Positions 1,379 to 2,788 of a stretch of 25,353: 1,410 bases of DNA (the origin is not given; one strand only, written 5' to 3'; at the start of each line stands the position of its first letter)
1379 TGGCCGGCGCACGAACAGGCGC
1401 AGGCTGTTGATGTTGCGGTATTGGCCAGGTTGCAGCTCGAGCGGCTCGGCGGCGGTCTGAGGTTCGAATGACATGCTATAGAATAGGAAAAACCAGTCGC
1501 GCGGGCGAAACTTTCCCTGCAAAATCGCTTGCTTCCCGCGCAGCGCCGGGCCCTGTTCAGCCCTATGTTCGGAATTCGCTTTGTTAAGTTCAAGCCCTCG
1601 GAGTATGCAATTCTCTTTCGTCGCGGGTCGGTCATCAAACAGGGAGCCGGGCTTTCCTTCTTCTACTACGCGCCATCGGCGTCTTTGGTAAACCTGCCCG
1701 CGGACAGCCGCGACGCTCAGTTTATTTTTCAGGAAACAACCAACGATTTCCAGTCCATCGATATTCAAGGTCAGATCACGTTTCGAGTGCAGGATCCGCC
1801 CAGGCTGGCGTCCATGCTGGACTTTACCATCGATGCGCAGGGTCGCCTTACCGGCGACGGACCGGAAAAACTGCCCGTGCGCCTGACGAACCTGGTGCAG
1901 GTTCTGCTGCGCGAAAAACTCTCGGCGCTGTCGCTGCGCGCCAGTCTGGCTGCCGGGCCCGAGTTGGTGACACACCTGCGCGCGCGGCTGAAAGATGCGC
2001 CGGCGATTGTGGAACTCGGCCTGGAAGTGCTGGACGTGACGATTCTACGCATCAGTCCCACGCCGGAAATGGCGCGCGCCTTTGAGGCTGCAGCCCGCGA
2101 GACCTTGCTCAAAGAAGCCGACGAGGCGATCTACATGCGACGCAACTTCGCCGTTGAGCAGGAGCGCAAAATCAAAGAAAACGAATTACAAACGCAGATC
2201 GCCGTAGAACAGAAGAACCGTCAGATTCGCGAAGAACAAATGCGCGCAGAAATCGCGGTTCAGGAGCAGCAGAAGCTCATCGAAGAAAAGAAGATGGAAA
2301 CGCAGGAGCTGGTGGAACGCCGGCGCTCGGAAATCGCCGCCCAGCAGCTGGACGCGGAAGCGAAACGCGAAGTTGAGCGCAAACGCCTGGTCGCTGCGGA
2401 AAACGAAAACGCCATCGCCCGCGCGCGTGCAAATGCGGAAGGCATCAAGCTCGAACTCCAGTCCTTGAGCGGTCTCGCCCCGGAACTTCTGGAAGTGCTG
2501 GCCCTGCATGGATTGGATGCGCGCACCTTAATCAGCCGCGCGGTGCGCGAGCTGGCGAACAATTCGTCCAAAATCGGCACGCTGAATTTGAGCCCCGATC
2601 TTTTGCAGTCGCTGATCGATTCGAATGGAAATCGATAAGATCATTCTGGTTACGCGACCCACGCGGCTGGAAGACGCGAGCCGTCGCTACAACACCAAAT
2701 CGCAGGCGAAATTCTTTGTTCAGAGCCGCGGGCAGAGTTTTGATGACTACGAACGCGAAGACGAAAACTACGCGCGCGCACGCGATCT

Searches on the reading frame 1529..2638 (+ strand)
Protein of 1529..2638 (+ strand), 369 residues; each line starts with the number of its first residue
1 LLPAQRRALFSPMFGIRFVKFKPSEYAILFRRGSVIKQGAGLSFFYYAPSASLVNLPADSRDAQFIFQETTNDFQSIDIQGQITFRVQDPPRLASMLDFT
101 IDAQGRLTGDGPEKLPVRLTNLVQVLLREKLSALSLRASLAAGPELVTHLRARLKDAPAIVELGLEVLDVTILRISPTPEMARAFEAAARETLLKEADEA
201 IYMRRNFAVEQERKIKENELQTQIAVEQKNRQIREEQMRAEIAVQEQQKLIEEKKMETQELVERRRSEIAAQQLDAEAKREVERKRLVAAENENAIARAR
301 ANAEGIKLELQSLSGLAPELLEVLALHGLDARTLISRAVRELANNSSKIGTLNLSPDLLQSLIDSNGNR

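Call 19: search_protein_families(library=pfam, proteins=[window:1529-2638:+], max_evalue=0.001)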
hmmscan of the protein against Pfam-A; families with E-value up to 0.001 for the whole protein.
window:1529-2638:+ (369 aa): 1 family
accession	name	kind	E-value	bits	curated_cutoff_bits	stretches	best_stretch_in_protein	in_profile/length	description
PF01145.31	Band_7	-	3.2e-15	57.1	23.6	1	22-200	4-168/176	SPFH domain / Band 7 family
